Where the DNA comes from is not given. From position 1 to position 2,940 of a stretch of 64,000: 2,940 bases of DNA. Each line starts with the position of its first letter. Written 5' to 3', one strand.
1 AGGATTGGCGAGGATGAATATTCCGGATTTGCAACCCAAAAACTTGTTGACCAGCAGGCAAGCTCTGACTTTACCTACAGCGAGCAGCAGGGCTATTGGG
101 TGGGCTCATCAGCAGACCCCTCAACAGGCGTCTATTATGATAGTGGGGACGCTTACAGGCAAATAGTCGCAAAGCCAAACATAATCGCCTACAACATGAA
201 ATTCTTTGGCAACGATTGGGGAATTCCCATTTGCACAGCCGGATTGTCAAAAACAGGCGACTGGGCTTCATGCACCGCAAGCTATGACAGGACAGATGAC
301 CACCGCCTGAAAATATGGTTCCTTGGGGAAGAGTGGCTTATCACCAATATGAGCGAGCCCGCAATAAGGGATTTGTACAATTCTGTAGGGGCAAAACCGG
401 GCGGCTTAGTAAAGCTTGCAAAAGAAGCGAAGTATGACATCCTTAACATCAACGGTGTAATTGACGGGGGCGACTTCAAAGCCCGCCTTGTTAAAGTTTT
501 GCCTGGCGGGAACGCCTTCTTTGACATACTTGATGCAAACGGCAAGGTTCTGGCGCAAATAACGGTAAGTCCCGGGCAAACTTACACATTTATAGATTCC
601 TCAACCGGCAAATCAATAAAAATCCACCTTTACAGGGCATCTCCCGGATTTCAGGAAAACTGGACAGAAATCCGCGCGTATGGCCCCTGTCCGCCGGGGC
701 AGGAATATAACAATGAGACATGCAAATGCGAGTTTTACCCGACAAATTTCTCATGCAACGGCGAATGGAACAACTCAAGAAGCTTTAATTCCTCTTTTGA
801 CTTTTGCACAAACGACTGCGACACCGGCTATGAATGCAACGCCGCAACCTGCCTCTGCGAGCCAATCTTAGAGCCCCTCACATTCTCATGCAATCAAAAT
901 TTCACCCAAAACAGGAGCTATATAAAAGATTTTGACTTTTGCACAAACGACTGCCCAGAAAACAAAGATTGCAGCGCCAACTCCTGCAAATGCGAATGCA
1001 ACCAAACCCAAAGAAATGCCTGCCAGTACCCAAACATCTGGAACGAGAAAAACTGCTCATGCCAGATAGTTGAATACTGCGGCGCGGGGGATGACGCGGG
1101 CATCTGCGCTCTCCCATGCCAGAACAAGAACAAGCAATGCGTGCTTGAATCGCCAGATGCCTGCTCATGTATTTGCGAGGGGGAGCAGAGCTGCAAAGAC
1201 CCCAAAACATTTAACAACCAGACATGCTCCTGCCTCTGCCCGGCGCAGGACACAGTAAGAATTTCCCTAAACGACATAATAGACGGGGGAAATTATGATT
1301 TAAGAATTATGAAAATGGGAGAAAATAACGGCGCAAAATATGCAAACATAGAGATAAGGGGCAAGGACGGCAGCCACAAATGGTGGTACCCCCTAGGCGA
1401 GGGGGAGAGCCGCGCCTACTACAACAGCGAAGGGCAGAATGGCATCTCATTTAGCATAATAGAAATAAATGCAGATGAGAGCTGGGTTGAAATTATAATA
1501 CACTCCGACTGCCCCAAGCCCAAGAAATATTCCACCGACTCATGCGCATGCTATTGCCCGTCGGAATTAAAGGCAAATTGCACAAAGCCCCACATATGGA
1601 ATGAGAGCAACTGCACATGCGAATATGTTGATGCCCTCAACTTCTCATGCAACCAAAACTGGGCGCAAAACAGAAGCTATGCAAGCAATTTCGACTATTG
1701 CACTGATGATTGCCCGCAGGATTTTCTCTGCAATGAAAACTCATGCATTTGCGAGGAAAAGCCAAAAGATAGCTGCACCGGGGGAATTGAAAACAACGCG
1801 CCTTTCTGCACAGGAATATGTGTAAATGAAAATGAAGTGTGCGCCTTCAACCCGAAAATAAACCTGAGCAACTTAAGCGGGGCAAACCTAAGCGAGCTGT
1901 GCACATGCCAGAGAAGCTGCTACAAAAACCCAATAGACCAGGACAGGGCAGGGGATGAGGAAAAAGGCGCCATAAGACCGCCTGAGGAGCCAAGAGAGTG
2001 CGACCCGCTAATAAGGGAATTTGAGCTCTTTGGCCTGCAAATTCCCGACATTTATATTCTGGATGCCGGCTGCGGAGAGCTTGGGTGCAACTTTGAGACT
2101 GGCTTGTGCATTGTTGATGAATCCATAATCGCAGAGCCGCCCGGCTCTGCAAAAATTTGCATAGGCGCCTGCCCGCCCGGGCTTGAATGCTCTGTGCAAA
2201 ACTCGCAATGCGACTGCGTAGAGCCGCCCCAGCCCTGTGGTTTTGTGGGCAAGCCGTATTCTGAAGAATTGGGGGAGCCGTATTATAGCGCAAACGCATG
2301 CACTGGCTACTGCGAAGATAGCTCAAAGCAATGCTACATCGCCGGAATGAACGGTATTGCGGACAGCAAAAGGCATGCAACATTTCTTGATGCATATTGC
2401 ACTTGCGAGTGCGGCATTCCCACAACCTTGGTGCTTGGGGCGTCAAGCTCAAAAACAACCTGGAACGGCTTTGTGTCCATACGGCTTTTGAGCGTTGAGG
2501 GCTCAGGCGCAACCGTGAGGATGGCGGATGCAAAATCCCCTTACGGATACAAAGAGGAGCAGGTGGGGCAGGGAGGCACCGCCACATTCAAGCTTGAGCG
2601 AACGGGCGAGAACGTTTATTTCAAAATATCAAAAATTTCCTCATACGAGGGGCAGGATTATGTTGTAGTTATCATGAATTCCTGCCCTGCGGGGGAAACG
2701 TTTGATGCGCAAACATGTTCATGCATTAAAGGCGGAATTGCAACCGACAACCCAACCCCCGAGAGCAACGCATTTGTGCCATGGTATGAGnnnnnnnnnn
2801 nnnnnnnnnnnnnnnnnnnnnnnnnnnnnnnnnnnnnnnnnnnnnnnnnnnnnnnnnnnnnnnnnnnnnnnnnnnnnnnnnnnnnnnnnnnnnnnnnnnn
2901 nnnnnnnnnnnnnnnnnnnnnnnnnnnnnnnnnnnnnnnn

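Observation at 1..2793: Truncated giant cysteine-rich, sequon-rich modular surface protein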

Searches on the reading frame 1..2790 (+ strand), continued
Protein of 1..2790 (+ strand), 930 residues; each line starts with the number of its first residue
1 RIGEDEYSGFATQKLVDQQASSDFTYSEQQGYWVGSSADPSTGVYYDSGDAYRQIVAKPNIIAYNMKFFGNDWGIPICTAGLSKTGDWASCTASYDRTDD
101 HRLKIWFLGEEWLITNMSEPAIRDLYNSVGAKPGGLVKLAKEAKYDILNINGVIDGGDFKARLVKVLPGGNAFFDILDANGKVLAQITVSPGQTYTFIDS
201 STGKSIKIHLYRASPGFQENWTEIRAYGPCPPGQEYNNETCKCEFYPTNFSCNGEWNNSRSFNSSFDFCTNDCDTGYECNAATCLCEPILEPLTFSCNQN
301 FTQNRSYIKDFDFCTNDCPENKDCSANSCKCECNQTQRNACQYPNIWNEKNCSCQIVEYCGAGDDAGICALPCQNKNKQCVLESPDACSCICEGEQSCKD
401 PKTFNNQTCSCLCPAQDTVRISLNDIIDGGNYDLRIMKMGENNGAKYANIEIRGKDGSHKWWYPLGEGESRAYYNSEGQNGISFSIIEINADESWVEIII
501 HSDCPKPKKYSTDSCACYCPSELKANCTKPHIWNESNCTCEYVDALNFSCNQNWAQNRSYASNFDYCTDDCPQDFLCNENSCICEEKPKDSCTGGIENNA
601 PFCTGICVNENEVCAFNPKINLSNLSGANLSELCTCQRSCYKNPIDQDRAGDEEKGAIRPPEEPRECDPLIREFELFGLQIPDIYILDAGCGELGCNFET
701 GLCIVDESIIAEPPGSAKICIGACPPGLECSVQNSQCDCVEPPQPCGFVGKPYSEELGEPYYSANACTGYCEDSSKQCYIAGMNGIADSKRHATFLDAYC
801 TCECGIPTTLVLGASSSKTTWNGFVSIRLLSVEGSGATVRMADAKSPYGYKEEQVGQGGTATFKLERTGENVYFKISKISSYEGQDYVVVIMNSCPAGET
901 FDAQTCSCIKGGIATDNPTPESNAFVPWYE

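Call 30: search_protein_families(library=ncbifam, proteins=[P0001, P0002, P0007], max_evalue=1)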
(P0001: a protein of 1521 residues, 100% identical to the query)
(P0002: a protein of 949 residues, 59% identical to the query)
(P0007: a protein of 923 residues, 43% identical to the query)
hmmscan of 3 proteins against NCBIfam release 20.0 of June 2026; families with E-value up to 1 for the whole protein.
P0001 (1521 aa): 0 families

P0002 (949 aa): 1 family
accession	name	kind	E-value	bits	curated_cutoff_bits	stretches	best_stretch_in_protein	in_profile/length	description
TIGR01564.1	S_layer_MJ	subfamily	2.3e-10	39.8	25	2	8-77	2-76/571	S-layer protein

P0007 (923 aa): 2 families
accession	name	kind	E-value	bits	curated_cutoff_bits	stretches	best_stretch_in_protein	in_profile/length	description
TIGR01564.1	S_layer_MJ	subfamily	9.7e-08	31.1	25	2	7-78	1-77/571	S-layer protein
NF050069.2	PqqD_rel_WgkC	exception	0.13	12.3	110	1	452-490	50-88/103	PqqD family peptide maturation chaperone WgkC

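Call 42: find_related_loci(query=P0001, collection=genome_contigs, flank=6000)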
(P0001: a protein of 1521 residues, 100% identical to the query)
Query P0001 (1521 aa) in genome_contigs; peptide patterns used: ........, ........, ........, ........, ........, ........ (x = any residue, [..] = any of these).
11 stretches matched a pattern, but none encodes a relative of the query by tblastn (E <= 1e-3).

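Call 47: search_solved_structures(query=A2, max_evalue=1)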
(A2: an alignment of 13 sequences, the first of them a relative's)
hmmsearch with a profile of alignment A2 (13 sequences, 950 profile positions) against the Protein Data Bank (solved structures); distinct sequences matched with E-value up to 1: 3.
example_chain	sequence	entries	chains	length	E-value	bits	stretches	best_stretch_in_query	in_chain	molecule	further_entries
9fsa_A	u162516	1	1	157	1.6e-09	39.7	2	36-73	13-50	S-layer protein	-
2llz_A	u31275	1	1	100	0.13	13.5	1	214-252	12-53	Uncharacterized protein yjdK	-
9i0y_0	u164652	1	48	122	0.52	11.5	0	106-127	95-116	DUF3992 domain-containing protein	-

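Call 50: search_solved_structures(query=A2, max_evalue=0.001, show_alignments=1)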
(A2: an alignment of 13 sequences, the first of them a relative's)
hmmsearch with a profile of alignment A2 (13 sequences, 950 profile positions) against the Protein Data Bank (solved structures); distinct sequences matched with E-value up to 0.001: 1.
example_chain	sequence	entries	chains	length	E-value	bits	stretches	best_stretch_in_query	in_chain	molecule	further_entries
9fsa_A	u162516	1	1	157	1.6e-09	39.7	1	36-73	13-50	S-layer protein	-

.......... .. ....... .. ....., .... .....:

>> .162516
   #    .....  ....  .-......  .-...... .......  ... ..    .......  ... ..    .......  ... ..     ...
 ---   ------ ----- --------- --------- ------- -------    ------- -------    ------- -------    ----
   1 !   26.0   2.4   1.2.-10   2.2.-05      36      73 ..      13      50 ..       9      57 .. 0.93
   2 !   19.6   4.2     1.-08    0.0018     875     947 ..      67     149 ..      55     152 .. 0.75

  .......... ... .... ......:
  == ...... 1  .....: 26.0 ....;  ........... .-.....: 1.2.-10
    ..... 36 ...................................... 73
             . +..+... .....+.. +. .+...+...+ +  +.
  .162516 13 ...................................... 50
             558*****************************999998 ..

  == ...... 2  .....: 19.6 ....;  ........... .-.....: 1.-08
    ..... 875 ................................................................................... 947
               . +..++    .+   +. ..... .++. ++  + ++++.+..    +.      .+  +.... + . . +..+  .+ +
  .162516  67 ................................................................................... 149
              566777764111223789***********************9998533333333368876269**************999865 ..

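Call 65: search_protein_families(library=pfam, proteins=[L001:9314-9916:-], max_evalue=0.1)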
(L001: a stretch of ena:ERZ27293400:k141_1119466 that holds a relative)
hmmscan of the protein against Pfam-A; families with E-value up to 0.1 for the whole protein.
L001:9314-9916:- (200 aa): 0 families

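Call 67: search_protein_families(library=ncbifam, proteins=[L001:9314-9916:-], max_evalue=10)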
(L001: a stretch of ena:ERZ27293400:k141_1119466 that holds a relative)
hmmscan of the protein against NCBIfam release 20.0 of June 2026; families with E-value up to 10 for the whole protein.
L001:9314-9916:- (200 aa): 0 families

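Call 70: find_homologous_proteins(query=L001:9314-9916:-)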
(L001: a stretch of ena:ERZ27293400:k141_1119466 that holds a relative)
Query L001:9314-9916:- (200 aa): 3 proteins with E <= 0.001 among 177 candidates.
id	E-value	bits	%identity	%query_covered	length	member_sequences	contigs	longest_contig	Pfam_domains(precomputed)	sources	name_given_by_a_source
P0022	2.9e-126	436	100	100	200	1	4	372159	-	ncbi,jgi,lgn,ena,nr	ncbi:hypothetical protein COU37_00890 [Candidatus Micrarchaeota archaeon CG10_big_fil_rev_8_21_14_0_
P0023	5.8e-101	354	81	99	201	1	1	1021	-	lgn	-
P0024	1.2e-75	271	62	99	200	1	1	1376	-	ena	-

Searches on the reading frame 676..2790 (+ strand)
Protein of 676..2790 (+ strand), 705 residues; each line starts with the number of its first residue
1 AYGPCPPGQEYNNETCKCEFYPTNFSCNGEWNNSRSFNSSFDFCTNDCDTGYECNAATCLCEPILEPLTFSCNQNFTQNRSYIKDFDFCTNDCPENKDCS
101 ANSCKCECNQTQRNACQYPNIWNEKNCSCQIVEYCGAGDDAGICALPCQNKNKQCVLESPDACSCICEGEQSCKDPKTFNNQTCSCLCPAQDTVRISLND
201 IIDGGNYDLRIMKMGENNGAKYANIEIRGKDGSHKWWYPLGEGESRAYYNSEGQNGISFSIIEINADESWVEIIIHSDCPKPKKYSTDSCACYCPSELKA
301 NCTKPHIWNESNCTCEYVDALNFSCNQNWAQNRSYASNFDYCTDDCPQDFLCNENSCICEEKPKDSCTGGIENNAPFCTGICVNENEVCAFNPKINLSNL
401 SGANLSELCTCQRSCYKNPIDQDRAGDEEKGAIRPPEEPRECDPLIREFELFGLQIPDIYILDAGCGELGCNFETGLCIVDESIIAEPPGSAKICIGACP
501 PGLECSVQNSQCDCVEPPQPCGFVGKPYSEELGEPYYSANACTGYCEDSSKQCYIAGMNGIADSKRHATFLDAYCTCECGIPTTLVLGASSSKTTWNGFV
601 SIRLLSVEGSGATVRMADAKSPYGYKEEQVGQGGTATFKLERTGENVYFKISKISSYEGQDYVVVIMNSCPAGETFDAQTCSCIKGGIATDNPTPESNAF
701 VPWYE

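Call 31: search_protein_representatives(protein=window:676-2790:+)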
Query: 705 residues. Proteins with E-value up to 0.001 (for the whole library): 5; up to 1e-10: 3; up to 1e-30: 2. The best 5 are listed.
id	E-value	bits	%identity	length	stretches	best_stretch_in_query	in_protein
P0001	0.0e+00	1677.3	86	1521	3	1-705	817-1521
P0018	1.6e-70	254.8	35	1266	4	69-316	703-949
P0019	2.1e-21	92.4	47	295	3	439-522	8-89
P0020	3.3e-04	35.6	36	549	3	34-107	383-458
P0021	4.7e-04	35.0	26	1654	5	115-215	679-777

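Call 34: search_protein_families(library=pfam, proteins=[P0018, P0019, P0020, P0021], max_evalue=0.01)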
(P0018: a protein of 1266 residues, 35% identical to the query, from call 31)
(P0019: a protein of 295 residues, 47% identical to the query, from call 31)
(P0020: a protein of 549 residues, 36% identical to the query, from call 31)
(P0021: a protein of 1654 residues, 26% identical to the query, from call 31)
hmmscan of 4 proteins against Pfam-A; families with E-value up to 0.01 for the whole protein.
P0018 (1266 aa): 2 families
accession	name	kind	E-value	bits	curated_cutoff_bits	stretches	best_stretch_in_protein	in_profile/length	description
PF13229.12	Beta_helix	-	4.6e-47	160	25.9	3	57-205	1-157/158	Right handed beta helix region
PF05048.19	NosD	-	2.1e-44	151.9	23.6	4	145-255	40-149/212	Periplasmic copper-binding protein (NosD)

P0019 (295 aa): 0 families

P0020 (549 aa): 0 families

P0021 (1654 aa): 0 families

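Call 43: find_encoding_contigs(protein=P0018, flank=8000, max_places=3)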
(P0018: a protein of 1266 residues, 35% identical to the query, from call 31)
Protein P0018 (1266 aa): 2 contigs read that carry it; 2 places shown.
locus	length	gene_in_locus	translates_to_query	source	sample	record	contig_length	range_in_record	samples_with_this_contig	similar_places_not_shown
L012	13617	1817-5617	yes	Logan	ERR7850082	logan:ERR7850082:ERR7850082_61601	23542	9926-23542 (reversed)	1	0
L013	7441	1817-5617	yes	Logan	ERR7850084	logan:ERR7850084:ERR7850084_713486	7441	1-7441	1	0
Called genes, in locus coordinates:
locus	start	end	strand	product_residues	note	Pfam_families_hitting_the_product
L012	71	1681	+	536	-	PF02355:SecD_SecF_C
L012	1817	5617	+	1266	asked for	PF05048:NosD, PF13229:Beta_helix, PF05048:NosD, PF13229:Beta_helix, PF05048:NosD, PF13229:Beta_helix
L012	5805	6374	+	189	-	-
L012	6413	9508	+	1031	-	PF18072:FGAR-AT_linker, PF00586:AIRS, PF02769:AIRS_C, PF00586:AIRS (weak), PF02769:AIRS_C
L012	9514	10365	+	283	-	PF13507:GATase_5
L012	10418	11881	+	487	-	PF13522:GATase_6, PF13537:GATase_7, PF00156:Pribosyltran (weak)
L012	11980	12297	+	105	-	PF03551:PadR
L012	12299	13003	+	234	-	PF13207:AAA_17 (weak), PF13238:AAA_18, PF13671:AAA_33 (faint)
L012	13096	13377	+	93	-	-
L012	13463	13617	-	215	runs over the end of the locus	PF00923:TAL_FSA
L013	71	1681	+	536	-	PF02355:SecD_SecF_C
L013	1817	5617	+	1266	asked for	PF05048:NosD, PF13229:Beta_helix, PF05048:NosD, PF13229:Beta_helix, PF05048:NosD, PF13229:Beta_helix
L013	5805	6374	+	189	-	-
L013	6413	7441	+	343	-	?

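Call 44: find_encoding_contigs(protein=P0021, flank=8000, max_places=3)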
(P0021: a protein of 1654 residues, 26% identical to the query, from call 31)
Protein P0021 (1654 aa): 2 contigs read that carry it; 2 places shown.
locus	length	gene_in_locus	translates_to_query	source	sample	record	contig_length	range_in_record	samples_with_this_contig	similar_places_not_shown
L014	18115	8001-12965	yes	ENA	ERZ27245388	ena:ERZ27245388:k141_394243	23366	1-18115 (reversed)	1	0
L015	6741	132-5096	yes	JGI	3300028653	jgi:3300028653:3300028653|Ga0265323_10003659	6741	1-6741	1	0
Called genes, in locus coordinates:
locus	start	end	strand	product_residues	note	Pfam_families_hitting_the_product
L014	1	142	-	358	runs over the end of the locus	-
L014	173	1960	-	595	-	PF02881:SRP54_N, PF06414:Zeta_toxin (weak), PF13604:AAA_30 (weak), PF00448:SRP54, PF13207:AAA_17 (weak)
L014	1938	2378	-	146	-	PF01920:Prefoldin_2 (faint), PF02996:Prefoldin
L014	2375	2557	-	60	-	PF01775:Ribosomal_L18A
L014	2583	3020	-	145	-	-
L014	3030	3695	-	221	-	PF01912:eIF-6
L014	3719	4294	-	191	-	PF01198:Ribosomal_L31e (weak)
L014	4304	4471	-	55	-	PF00832:Ribosomal_L39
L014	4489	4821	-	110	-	-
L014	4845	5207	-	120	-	PF01984:dsDNA_bind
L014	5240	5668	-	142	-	PF01090:Ribosomal_S19e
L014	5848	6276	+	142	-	-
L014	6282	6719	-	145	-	PF05168:HEPN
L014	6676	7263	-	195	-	PF12802:MarR_2 (weak), PF18765:Polbeta (weak)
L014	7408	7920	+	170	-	-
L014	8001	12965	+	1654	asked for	-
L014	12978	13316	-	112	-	PF04032:Rpr2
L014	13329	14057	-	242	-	PF01613:Flavin_Reduct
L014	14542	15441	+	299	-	PF02729:OTCace_N, PF00185:OTCace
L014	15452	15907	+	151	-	PF01948:PyrI, PF02748:PyrI_C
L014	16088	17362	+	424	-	-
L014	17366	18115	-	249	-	?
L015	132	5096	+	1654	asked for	-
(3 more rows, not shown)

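Call 65: search_protein_families(library=pfam, proteins=[L012:5805-6374:+, L014:7408-7920:+, L014:5848-6276:+], max_evalue=0.1)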
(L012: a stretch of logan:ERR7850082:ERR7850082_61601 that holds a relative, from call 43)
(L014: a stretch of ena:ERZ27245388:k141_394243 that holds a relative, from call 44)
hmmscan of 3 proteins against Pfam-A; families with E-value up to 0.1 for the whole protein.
L012:5805-6374:+ (189 aa): 0 families

L014:7408-7920:+ (170 aa): 0 families

L014:5848-6276:+ (142 aa): 0 families

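Call 67: search_protein_families(library=ncbifam, proteins=[L012:5805-6374:+], max_evalue=10)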
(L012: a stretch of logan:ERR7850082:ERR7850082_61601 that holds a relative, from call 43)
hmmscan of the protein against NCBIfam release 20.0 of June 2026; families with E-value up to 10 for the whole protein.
L012:5805-6374:+ (189 aa): 0 families

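Call 82: find_encoding_contigs(protein=P0019, flank=6000, max_places=3)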
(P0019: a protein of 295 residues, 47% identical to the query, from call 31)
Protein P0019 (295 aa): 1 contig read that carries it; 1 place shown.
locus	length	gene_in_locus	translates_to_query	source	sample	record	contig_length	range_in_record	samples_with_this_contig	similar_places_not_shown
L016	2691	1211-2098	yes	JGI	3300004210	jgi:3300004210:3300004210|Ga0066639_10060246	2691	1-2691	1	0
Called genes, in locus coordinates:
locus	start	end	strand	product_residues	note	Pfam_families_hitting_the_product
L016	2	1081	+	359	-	?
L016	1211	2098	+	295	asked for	-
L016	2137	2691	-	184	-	?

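Call 83: find_encoding_contigs(protein=P0020, flank=6000, max_places=3)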
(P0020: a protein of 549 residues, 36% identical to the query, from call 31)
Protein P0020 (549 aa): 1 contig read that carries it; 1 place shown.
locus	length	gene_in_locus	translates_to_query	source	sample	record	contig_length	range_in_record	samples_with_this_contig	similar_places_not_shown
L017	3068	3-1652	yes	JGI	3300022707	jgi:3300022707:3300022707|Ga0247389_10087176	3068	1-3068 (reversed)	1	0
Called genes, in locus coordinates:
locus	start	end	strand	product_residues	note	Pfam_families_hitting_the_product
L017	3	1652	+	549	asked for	?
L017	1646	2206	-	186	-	PF01596:Methyltransf_3, PF02475:TRM5-TYW2_MTfase (weak), PF01135:PCMT, PF13847:Methyltransf_31, PF13578:Methyltransf_24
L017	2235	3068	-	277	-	?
